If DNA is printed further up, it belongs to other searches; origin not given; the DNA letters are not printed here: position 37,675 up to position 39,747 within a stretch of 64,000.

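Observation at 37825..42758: Operon coupling a nonahaem cytochrome c / cytochrome b module to a UbiE-type methyltransferase, an unknown protein and a B12-radical SAM enzyme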

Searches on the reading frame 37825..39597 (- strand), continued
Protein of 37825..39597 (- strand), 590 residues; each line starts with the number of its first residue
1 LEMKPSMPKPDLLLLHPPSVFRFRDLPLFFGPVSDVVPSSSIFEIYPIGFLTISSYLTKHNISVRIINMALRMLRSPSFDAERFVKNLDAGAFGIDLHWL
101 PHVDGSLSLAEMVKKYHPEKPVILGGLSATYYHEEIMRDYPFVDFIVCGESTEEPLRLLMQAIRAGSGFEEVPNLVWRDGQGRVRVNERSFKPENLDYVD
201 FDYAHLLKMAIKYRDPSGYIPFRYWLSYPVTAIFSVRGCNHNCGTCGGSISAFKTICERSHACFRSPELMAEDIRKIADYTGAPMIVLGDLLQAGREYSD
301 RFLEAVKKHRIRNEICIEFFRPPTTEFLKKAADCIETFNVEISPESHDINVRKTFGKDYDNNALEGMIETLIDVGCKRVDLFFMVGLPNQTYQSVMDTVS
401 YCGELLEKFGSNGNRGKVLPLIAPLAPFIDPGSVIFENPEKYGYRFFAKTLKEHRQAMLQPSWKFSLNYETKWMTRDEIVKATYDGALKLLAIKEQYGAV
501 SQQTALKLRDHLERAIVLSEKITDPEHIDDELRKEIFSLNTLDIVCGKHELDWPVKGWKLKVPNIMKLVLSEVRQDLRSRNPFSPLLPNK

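Call 42: search_protein_families(library=ncbifam, proteins=[P0244, P0279, P0241, P0368, P0387, P0351], max_evalue=0.00001)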
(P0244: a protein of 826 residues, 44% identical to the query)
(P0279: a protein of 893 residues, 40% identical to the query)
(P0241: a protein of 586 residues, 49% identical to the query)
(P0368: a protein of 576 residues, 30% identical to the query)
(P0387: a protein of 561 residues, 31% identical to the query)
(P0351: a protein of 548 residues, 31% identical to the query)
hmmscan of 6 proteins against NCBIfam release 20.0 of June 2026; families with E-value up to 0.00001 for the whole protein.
P0244 (826 aa): 38 families (the best 25 are shown)
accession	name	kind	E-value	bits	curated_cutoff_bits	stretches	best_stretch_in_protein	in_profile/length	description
TIGR04190.1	B12_SAM_Ta0216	equivalog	1.1e-188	628.4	500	1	5-516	1-511/554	TIGR04190 family B12-binding domain/radical SAM domain protein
TIGR01934.1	MenG_MenH_UbiE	subfamily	4.5e-76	255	158.35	1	586-809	1-223/223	ubiquinone/menaquinone biosynthesis methyltransferase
NF052510.1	methyltran_MpqE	exception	4.9e-69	232.3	335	1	584-809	6-234/234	methyl-plastoquinone biosynthesis methyltransferase MpqE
NF001244.0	PRK00216.1-5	equivalog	4.8e-67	225.7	216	1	581-809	5-235/236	bifunctional demethylmenaquinone methyltransferase/2-methoxy-6-polyprenyl-1,4-benzoquinol methylase UbiE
NF001241.0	PRK00216.1-2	equivalog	4.8e-66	222.7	327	1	581-810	8-230/231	demethylmenaquinone methyltransferase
NF001240.0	PRK00216.1-1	equivalog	4.9e-61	206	378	1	584-809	23-250/251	bifunctional demethylmenaquinone methyltransferase/2-methoxy-6-polyprenyl-1,4-benzoquinol methylase UbiE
NF001243.0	PRK00216.1-4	equivalog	9.9e-60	201.8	235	1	584-810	7-234/237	demethylmenaquinone methyltransferase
TIGR02752.1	MenG_heptapren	equivalog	1.2e-59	201.7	419.85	1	584-809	5-231/231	demethylmenaquinone methyltransferase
NF001242.0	PRK00216.1-3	equivalog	1.6e-59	201.5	351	1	585-809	29-257/258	bifunctional demethylmenaquinone methyltransferase/2-methoxy-6-polyprenyl-1,4-benzoquinol methylase UbiE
NF004452.0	PRK05785.1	equivalog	2.4e-22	79.6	207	1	582-793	7-209/228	hypothetical protein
NF043040.1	corrin_prot_MT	hypoth_equivalog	3.1e-22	79.1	180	1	589-744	7-164/216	corrinoid protein-associated methyltransferase CpaM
NF045667.1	MTase_DVU1556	equivalog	4.1e-14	52.6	155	1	617-727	15-119/213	DVU_1556 family methyltransferase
NF008823.0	PRK11873.1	subfamily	5e-14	52.4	263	1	618-727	71-181/272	arsenite methyltransferase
NF047649.1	MTase_UXPK_star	exception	5.2e-14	51.9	460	1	619-727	72-181/283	methyltransferase/UXPK-star double selenoprotein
NF041537.1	ArsM_AhpD_UU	exception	1.1e-12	47.4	510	1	619-727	71-180/345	arsenite methyltransferase/AhpD domain selenoprotein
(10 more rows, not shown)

P0279 (893 aa): 23 families
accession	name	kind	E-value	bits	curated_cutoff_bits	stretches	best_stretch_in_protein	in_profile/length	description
TIGR04190.1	B12_SAM_Ta0216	equivalog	6.2e-155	516.9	500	1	2-529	20-538/554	TIGR04190 family B12-binding domain/radical SAM domain protein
TIGR01934.1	MenG_MenH_UbiE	subfamily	4e-66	222.5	158.35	1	668-893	1-223/223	ubiquinone/menaquinone biosynthesis methyltransferase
NF052510.1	methyltran_MpqE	exception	8.5e-63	211.8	335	1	666-893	6-234/234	methyl-plastoquinone biosynthesis methyltransferase MpqE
NF001242.0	PRK00216.1-3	equivalog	1.2e-62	211.7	351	1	668-892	30-256/258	bifunctional demethylmenaquinone methyltransferase/2-methoxy-6-polyprenyl-1,4-benzoquinol methylase UbiE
NF001244.0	PRK00216.1-5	equivalog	7.4e-60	202.2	216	1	665-893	7-235/236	bifunctional demethylmenaquinone methyltransferase/2-methoxy-6-polyprenyl-1,4-benzoquinol methylase UbiE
NF001240.0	PRK00216.1-1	equivalog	2.6e-56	190.4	378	1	665-893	22-250/251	bifunctional demethylmenaquinone methyltransferase/2-methoxy-6-polyprenyl-1,4-benzoquinol methylase UbiE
NF001241.0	PRK00216.1-2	equivalog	7.9e-56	189.3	327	1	666-893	11-229/231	demethylmenaquinone methyltransferase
NF001243.0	PRK00216.1-4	equivalog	1.4e-44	152.2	235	1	665-893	6-233/237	demethylmenaquinone methyltransferase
TIGR02752.1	MenG_heptapren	equivalog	2.1e-43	148.5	419.85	1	666-893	5-231/231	demethylmenaquinone methyltransferase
NF043040.1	corrin_prot_MT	hypoth_equivalog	1.4e-16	60.5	180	1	676-828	12-164/216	corrinoid protein-associated methyltransferase CpaM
NF004452.0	PRK05785.1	equivalog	8.8e-14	51.5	207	1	665-870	8-202/228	hypothetical protein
NF041536.1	ArsM_DUF2284_UU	exception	8.5e-12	44.1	575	1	705-812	75-181/459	arsenite methyltransferase/DUF2284 domain selenoprotein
NF041537.1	ArsM_AhpD_UU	exception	1.6e-11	43.6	510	1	703-811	73-180/345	arsenite methyltransferase/AhpD domain selenoprotein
NF047649.1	MTase_UXPK_star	exception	2.8e-11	43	460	1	703-812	74-182/283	methyltransferase/UXPK-star double selenoprotein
NF045667.1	MTase_DVU1556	equivalog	4.2e-11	42.7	155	1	698-811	14-119/213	DVU_1556 family methyltransferase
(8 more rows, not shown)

P0241 (586 aa): 6 families
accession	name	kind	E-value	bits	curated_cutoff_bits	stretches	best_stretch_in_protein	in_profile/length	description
TIGR04190.1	B12_SAM_Ta0216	equivalog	4.3e-202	672.6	500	1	3-539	1-536/554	TIGR04190 family B12-binding domain/radical SAM domain protein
TIGR04367.1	HpnR_B12_rSAM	equivalog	5.2e-11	41.7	650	1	37-309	20-265/490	hopanoid C-3 methylase HpnR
NF050148.1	rSAM_ApyD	equivalog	4.2e-09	35.4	750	1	99-295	91-268/645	RiPP biosynthesis radical SAM protein ApyD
NF038361.1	rSAM_Sden_1168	equivalog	6.2e-06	25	575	1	101-244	160-305/560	Sden_1168 family B12-binding radical SAM P-methyltransferase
TIGR04385.1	B12_rSAM_cofa1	equivalog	6.3e-06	25.7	450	0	37-240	18-214/438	B12 lower ligand biosynthesis radical SAM protein BzaD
TIGR03471.1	HpnJ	equivalog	9.7e-06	24.7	577.6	0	97-393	83-362/472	hopanoid biosynthesis associated radical SAM protein HpnJ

P0368 (576 aa): 15 families
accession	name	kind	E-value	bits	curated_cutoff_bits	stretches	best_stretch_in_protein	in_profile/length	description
TIGR04190.1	B12_SAM_Ta0216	equivalog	1.4e-120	403.5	500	1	4-518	1-505/554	TIGR04190 family B12-binding domain/radical SAM domain protein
TIGR02026.1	BchE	equivalog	1.5e-23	83.5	481.35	1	39-293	20-263/497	magnesium-protoporphyrin IX monomethyl ester anaerobic oxidative cyclase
TIGR04385.1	B12_rSAM_cofa1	equivalog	2.4e-18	66.6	450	1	41-394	20-371/438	B12 lower ligand biosynthesis radical SAM protein BzaD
TIGR04367.1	HpnR_B12_rSAM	equivalog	1.5e-13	50.2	650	1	40-272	21-235/490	hopanoid C-3 methylase HpnR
TIGR04072.2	rSAM_ladder_B12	equivalog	1.6e-13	50.1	360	1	37-383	14-345/443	lipid biosynthesis B12-binding/radical SAM protein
NF050148.1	rSAM_ApyD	equivalog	1.3e-11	43.6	750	1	100-264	90-243/645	RiPP biosynthesis radical SAM protein ApyD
TIGR04013.1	B12_SAM_MJ_1487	hypoth_equivalog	1.6e-11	43.7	251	1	85-267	45-198/382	TIGR04013 family B12-binding domain/radical SAM domain-containing protein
NF038361.1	rSAM_Sden_1168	equivalog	2.9e-11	42.6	575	1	38-258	82-319/560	Sden_1168 family B12-binding radical SAM P-methyltransferase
TIGR03975.1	rSAM_ocin_1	subfamily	7.2e-10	38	281.85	1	99-299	143-342/606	RiPP maturation radical SAM C-methyltransferase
NF033712.0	B12_rSAM_KedN5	subfamily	3.8e-09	35.3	700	1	55-185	36-171/624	KedN5 family methylcobalamin-dependent radical SAM C-methyltransferase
TIGR03471.1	HpnJ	equivalog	4.1e-08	32.5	577.6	1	100-387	84-365/472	hopanoid biosynthesis associated radical SAM protein HpnJ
TIGR04479.1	bcpD_PhpK_rSAM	subfamily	1.9e-07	29.9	600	1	44-386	75-408/504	PhpK family radical SAM P-methyltransferase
TIGR04014.1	B12_SAM_MJ_0865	equivalog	2.8e-07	29.7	360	1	102-269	56-209/434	methyl-coenzyme M reductase glutamine C-methyltransferase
NF040546.1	rSAM_CUAEP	equivalog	5.4e-07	28.7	500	1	41-292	13-243/468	CUAEP/CCAEP-tail radical SAM (seleno)protein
TIGR04295.1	B12_rSAM_oligo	hypoth_equivalog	3e-06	26.2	400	0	120-335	108-305/422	TIGR04295 family B12-binding domain-containing radical SAM protein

P0387 (561 aa): 1 family
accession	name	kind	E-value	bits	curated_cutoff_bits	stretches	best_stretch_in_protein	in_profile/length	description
TIGR04190.1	B12_SAM_Ta0216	equivalog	8e-69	232.7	500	1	44-525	41-538/554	TIGR04190 family B12-binding domain/radical SAM domain protein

P0351 (548 aa): 2 families
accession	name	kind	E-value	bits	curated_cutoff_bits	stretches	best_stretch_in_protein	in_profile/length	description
TIGR04190.1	B12_SAM_Ta0216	equivalog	6.1e-108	361.8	500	1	6-530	2-533/554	TIGR04190 family B12-binding domain/radical SAM domain protein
NF050148.1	rSAM_ApyD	equivalog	3.2e-06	25.8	750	1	101-240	91-223/645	RiPP biosynthesis radical SAM protein ApyD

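Call 52: search_solved_structures(query=window:37825-39597:-, max_evalue=0.01)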
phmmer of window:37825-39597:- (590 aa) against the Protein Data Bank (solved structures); distinct sequences matched with E-value up to 0.01: 0.

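Call 66: find_encoding_contigs(protein=P0244, flank=10000, max_places=3)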
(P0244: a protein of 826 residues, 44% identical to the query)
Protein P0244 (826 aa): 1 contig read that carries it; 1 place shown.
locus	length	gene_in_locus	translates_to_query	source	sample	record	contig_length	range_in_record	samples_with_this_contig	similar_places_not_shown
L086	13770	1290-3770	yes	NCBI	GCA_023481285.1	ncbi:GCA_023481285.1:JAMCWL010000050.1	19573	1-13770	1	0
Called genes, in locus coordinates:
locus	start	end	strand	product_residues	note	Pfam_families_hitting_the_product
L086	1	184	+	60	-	PF08352:oligo_HPY (weak)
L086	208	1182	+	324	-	PF00005:ABC_tran, PF08352:oligo_HPY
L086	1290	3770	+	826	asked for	PF02310:B12-binding, PF04055:Radical_SAM, PF01209:Ubie_methyltran, PF13489:Methyltransf_23, PF08241:Methyltransf_11, PF08242:Methyltransf_12, PF13649:Methyltransf_25, PF13847:Methyltransf_31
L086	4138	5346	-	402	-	PF12679:ABC2_membrane_2 (weak), PF12698:ABC2_membrane_3, PF01061:ABC2_membrane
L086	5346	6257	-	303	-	PF02463:SMC_N (faint), PF00005:ABC_tran, PF13175:AAA_15 (faint), PF13304:AAA_21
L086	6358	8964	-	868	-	PF00989:PAS, PF13426:PAS_9, PF01590:GAF, PF13185:GAF_2, PF13492:GAF_3, PF01590:GAF, PF13185:GAF_2, PF01590:GAF, +3 more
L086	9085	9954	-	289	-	PF12849:PBP_like_2, PF01547:SBP_bac_1 (weak), PF13531:SBP_bac_11, PF12727:PBP_like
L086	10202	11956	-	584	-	PF16736:sCache_like (weak), PF00672:HAMP, PF00989:PAS, PF08448:PAS_4, PF13188:PAS_8 (weak), PF13426:PAS_9 (weak), PF00512:HisKA, PF02518:HATPase_c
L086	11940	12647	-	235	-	PF00072:Response_reg, PF00486:Trans_reg_C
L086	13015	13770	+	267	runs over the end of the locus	PF00528:BPD_transp_1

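Call 67: find_encoding_contigs(protein=P0279, flank=10000, max_places=3)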
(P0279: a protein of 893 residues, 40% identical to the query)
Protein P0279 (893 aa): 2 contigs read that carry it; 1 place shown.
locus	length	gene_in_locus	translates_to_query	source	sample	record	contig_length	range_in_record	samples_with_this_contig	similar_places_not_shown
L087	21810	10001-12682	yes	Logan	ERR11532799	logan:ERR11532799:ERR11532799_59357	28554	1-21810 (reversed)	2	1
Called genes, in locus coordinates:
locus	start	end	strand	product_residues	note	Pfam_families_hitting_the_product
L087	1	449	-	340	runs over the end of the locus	PF13566:DUF4130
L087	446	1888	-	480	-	-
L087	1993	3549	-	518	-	PF14821:Thr_synth_N, PF00291:PALP, PF24857:THR4_C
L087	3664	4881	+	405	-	PF01676:Metalloenzyme, PF10143:PhosphMutase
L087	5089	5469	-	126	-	PF00126:HTH_1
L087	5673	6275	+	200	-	PF01047:MarR, PF12802:MarR_2, PF13545:HTH_Crp_2 (weak)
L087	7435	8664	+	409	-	PF02574:S-methyl_trans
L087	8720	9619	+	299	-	PF09335:VTT_dom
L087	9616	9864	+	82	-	-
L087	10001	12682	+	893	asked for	PF02310:B12-binding, PF04055:Radical_SAM, PF01209:Ubie_methyltran, PF13489:Methyltransf_23 (weak), PF08241:Methyltransf_11, PF08242:Methyltransf_12, PF13649:Methyltransf_25, PF13847:Methyltransf_31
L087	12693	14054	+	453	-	PF01979:Amidohydro_1, PF07969:Amidohydro_3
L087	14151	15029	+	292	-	PF13428:TPR_14 (faint), PF13424:TPR_12, PF13432:TPR_16, PF14559:TPR_19 (weak), PF13431:TPR_17 (weak), PF00515:TPR_1, PF07719:TPR_2 (weak), PF13181:TPR_8 (weak), +4 more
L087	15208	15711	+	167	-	PF03473:MOSC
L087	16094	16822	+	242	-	PF02682:CT_C_D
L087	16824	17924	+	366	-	PF02626:CT_A_B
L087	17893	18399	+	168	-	PF00364:Biotin_lipoyl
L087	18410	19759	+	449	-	PF00289:Biotin_carb_N, PF02786:CPSase_L_D2, PF07478:Dala_Dala_lig_C, PF02785:Biotin_carb_C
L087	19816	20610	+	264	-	PF07286:D-Glu_cyclase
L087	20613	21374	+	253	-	PF03746:LamB_YcsF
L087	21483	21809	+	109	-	?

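Call 78: predict_structure(alignment_id=A2)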
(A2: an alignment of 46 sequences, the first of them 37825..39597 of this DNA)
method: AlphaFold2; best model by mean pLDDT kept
length: 590 residues; sequences in the alignment: 46
mean_pLDDT: 91.9   pTM: 0.91
mean pLDDT of the five models: 91.9, 91.6, 90.5, 88.8, 88.2
residues with pLDDT >= 90: 462; 70-90: 100; 50-70: 17; < 50: 11
segments of 3 or more residues with pLDDT < 50: 584-590
pLDDT, mean of each block of 10 residues (from residue 1): 69 97 93 87 92 97 96 94 97 97 98 98 98 98 97 98 97 97 96 95 90 86 86 95 93 94 97 94 93 97 97 94 97 96 96 92 98 94 97 98 94 69 94 96 97 97 95 98 98 92 92 92 80 90 76 71 87 79 50
secondary structure, 60 per line:
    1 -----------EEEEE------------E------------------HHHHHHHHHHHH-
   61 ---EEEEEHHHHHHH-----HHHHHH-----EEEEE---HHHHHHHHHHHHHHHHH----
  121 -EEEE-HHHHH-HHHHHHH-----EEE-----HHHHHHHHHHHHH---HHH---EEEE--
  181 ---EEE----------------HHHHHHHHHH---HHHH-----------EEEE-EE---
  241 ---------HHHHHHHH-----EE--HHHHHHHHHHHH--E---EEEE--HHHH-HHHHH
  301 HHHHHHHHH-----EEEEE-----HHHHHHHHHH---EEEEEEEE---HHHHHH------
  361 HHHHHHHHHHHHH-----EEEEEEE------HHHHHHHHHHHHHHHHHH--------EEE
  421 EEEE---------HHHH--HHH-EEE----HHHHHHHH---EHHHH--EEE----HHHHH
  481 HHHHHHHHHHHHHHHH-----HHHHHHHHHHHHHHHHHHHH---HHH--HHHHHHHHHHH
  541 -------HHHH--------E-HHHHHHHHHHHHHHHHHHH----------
elements in order: E12-16 H48-59 E64-68 H69-75 H81-86 E92-96 H100-116 E122-125 H127-131 H133-139 E145-147 H153-165 E175-178 E184-186 H203-212 H216-219 E231-234 H250-257 H267-278 E285-288 H291-294 H296-309 E315-319 H325-334 E338-345 H349-354 H361-373 E379-385 H392-409 E418-424 H434-437 E444-446 H451-458 H463-466 E469-471 H476-496 H502-521 H530-540 H548-551 H562-580

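Call 80: fold_search(model_id=the predicted structure, library=pdb)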
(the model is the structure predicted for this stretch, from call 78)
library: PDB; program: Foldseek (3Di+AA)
matches with E <= 10: 1508; with E <= 0.001: 57
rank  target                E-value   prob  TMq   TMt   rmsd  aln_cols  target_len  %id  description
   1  6wtf_A                2.7e-17  1.00  0.56  0.60  10.5       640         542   12  Structure of radical S-adenosylmethionine methyltransferase, TsrM, from Kitasatospora setae with tryptophan substrate  (released 2020-12-23)
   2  6wte_A                3.6e-17  1.00  0.55  0.57   7.3       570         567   13  Structure of radical S-adenosylmethionine methyltransferase, TsrM, from Kitasatospora setae with cobalamin and [4Fe-4S (released 2020-12-23)
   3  7kdy_A                5.6e-17  1.00  0.55  0.50  13.6       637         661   13  Crystal structure of Streptomyces tokunonesis TokK with hydroxycobalamin, 5'-deoxyadenosine, methionine, and (2R)-pant (released 2022-01-12)
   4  6wtf_B                7.0e-17  1.00  0.55  0.60   6.7       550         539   13  Structure of radical S-adenosylmethionine methyltransferase, TsrM, from Kitasatospora setae with tryptophan substrate  (released 2020-12-23)
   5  9ccb                  1.3e-16  1.00  0.53  0.72   6.2       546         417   15  X-ray crystal structure of methyl-coenzyme M reductase glutamine methylase (MgmA) from Methanothermobacter marburgensis  (released 2025-01-01)
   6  6wte_B                2.0e-16  1.00  0.55  0.60   6.8       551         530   12  Structure of radical S-adenosylmethionine methyltransferase, TsrM, from Kitasatospora setae with cobalamin and [4Fe-4S (released 2020-12-23)
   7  9n1b                  6.9e-16  1.00  0.54  0.51  14.8       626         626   12  Crystal structure of CysS from Corallococcus sp. CA054B with 5'-deoxyadenosine, methionine, and pantetheinylated 3-metho (released 2026-01-28)
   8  7kdx_B                7.3e-16  1.00  0.53  0.48  14.4       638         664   14  Crystal structure of Streptomyces tokunonesis TokK with hydroxycobalamin, 5'-deoxyadenosine, and methionine (released 2022-01-12)
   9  7kdx_A                8.6e-16  1.00  0.55  0.50  13.9       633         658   14  Crystal structure of Streptomyces tokunonesis TokK with hydroxycobalamin, 5'-deoxyadenosine, and methionine (released 2022-01-12)
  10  9n1c                  9.6e-16  1.00  0.54  0.51  14.9       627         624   12  Crystal structure of CysS from Corallococcus sp. CA054B with 5'-deoxyadenosine, methionine, and pantetheinylated 3-ethox (released 2026-01-28)
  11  7kdy_B                2.8e-15  1.00  0.55  0.50  13.9       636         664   13  Crystal structure of Streptomyces tokunonesis TokK with hydroxycobalamin, 5'-deoxyadenosine, methionine, and (2R)-pant (released 2022-01-12)
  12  5ul4                  3.5e-15  1.00  0.53  0.44  15.2       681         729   14  Structure of Cobalamin-dependent S-adenosylmethionine radical enzyme OxsB with aqua-cobalamin and S-adenosylmethionine b (released 2017-04-19)
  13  5ul3                  4.4e-15  1.00  0.50  0.42  16.6       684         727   13  Structure of Cobalamin-dependent S-adenosylmethionine radical enzyme OxsB with aqua-cobalamin bound (released 2017-04-19)
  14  9n1d                  7.2e-15  1.00  0.56  0.53  14.7       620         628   12  Crystal structure of CysS from Corallococcus sp. CA054B with 5'-deoxyadenosine and methionine bound (released 2026-01-28)
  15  5ul2                  5.7e-14  1.00  0.51  0.42  15.4       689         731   14  Structure of Apo, SeMet-labeled Cobalamin-dependent S-adenosylmethionine radical enzyme OxsB (released 2017-04-19)
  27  1olt                  1.9e-05  1.00  0.26  0.34  15.3       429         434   13  Coproporphyrinogen III oxidase (HemN) from Escherichia coli is a Radical SAM enzyme. (released 2003-12-04)
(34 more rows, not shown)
